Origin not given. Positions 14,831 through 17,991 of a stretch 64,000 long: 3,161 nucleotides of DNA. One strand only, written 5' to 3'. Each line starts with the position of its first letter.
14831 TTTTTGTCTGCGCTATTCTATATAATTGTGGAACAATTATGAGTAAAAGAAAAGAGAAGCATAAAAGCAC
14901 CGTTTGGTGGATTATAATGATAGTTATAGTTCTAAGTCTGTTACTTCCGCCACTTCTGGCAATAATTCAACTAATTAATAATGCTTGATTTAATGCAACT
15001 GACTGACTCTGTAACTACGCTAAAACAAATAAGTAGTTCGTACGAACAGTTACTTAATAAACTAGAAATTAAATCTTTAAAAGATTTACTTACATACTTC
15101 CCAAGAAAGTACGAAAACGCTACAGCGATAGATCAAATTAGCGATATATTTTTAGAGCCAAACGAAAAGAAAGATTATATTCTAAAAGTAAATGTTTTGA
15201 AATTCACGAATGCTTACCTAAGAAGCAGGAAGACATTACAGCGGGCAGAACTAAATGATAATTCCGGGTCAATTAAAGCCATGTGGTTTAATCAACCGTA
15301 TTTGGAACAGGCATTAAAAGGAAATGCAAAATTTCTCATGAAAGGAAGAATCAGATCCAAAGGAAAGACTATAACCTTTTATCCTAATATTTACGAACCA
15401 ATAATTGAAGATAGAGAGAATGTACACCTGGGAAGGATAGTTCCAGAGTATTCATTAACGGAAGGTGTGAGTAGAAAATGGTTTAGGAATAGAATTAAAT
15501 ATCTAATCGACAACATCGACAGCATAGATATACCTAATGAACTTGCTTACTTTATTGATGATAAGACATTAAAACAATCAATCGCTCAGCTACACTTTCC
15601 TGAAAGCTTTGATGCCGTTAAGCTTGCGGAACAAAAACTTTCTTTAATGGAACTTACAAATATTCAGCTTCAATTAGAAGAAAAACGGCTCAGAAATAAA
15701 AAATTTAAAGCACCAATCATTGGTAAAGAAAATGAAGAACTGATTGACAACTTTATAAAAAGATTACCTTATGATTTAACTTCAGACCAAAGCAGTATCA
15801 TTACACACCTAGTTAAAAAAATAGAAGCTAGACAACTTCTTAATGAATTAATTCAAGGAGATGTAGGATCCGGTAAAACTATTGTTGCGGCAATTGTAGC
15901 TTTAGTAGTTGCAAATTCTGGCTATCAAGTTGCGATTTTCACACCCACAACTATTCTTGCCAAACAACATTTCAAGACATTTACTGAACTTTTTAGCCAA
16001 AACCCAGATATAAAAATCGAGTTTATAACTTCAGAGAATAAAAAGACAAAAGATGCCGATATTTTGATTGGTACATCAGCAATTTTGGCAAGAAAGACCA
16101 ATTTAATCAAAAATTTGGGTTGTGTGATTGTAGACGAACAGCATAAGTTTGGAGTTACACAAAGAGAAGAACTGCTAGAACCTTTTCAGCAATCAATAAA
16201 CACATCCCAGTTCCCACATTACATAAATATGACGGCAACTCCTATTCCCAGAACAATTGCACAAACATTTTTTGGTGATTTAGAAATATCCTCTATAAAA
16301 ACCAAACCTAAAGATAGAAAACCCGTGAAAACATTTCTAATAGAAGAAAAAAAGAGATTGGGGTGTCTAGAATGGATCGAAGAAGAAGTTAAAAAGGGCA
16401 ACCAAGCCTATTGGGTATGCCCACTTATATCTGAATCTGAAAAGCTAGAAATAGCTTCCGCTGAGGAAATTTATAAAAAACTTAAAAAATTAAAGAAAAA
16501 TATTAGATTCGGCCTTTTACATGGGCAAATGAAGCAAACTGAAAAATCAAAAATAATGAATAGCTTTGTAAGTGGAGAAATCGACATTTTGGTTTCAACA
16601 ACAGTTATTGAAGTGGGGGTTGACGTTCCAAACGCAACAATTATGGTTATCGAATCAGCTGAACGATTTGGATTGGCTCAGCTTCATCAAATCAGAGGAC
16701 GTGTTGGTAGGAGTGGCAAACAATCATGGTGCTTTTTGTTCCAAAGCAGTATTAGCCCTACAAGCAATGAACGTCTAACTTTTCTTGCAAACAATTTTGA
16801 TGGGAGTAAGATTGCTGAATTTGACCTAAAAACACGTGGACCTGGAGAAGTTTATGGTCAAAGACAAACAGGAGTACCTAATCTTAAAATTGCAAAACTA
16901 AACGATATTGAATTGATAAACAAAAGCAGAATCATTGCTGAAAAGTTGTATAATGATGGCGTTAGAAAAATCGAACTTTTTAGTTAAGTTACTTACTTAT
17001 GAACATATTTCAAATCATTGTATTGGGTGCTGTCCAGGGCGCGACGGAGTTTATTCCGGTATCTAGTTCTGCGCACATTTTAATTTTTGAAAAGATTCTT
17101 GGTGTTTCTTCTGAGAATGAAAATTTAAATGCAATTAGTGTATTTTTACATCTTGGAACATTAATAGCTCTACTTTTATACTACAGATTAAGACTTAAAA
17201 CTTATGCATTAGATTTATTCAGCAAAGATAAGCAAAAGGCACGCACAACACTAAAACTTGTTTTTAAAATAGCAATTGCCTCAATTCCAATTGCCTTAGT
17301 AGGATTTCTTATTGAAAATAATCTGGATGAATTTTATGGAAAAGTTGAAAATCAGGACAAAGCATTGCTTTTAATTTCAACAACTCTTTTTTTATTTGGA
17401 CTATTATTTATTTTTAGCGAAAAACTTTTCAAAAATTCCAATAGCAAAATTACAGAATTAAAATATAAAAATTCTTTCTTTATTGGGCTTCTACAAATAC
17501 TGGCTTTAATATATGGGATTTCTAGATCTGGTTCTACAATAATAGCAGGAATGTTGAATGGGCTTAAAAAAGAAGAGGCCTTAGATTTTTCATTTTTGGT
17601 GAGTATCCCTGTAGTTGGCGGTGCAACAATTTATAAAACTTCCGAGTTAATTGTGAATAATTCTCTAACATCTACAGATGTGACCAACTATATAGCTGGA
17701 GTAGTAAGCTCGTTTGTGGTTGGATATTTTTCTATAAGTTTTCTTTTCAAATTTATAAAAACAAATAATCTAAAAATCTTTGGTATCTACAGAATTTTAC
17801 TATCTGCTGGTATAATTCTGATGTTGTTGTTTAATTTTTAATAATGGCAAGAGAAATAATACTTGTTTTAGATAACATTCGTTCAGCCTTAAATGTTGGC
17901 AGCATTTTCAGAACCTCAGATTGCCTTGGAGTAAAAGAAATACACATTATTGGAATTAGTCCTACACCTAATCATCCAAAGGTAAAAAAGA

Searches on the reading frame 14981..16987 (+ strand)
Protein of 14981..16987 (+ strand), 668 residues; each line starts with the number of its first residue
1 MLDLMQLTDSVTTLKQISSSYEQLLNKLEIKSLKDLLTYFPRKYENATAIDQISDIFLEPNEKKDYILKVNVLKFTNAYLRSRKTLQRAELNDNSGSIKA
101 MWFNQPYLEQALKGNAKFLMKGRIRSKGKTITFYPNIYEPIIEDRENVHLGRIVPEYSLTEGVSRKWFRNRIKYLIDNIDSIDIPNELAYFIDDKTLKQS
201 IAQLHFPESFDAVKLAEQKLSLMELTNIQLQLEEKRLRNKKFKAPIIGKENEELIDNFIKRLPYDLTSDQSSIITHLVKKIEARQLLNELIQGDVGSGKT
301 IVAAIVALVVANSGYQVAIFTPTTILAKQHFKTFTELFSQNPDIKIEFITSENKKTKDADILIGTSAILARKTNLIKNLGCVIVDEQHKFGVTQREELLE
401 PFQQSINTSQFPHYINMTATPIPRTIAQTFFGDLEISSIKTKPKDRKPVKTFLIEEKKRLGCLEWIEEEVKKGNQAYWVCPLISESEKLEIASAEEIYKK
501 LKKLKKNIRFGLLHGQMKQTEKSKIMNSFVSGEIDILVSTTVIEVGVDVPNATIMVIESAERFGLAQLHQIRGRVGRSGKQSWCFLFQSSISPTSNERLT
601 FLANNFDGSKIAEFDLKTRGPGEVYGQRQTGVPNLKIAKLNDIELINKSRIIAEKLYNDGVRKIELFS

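Call 9: search_protein_families(library=pfam, proteins=[window:14981-16987:+], max_evalue=0.0001)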
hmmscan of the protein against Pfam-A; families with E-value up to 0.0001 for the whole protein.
window:14981-16987:+ (668 aa): 7 families
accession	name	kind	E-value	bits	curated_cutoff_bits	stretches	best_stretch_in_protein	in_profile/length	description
PF00270.35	DEAD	-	3e-25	89.3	26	1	268-427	2-165/167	DEAD/DEAH box helicase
PF00271.37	Helicase_C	-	8.6e-24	84.4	23.5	1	467-579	7-110/110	Helicase conserved C-terminal domain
PF17191.10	RecG_wedge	-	2.3e-22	79.7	23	1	14-177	5-160/162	RecG wedge domain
PF04851.21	ResIII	-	4.9e-17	62.8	22.5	1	265-421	3-162/164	Type III restriction enzyme, res subunit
PF19833.4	RecG_dom3_C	-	1.6e-07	31.7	26.8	1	607-658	3-56/87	ATP-dependent DNA helicase RecG, domain 3, C-terminal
PF22590.2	Cas3-like_C_2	-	5.6e-07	30.3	27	1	491-578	12-104/106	CRISPR-associated nuclease/helicase Cas3, C-terminal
PF13604.12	AAA_30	-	5.9e-06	26.6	27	1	267-403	3-113/191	AAA domain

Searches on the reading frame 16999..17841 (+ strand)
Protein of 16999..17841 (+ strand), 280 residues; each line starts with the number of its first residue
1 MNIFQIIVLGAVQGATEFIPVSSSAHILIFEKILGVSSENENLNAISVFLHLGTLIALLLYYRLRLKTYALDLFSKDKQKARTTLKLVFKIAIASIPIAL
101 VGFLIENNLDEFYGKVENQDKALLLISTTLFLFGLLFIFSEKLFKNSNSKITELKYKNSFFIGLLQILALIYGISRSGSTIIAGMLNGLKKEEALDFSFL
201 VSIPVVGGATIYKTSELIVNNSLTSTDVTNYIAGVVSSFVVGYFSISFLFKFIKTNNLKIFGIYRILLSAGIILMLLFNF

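Call 10: search_protein_families(library=pfam, proteins=[window:16999-17841:+], max_evalue=0.0001)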
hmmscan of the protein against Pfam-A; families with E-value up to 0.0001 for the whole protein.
window:16999-17841:+ (280 aa): 1 family
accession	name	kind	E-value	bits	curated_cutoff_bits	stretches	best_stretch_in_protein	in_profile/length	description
PF02673.24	BacA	-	1.8e-73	247.9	33.4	1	7-269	2-255/257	Bacitracin resistance protein BacA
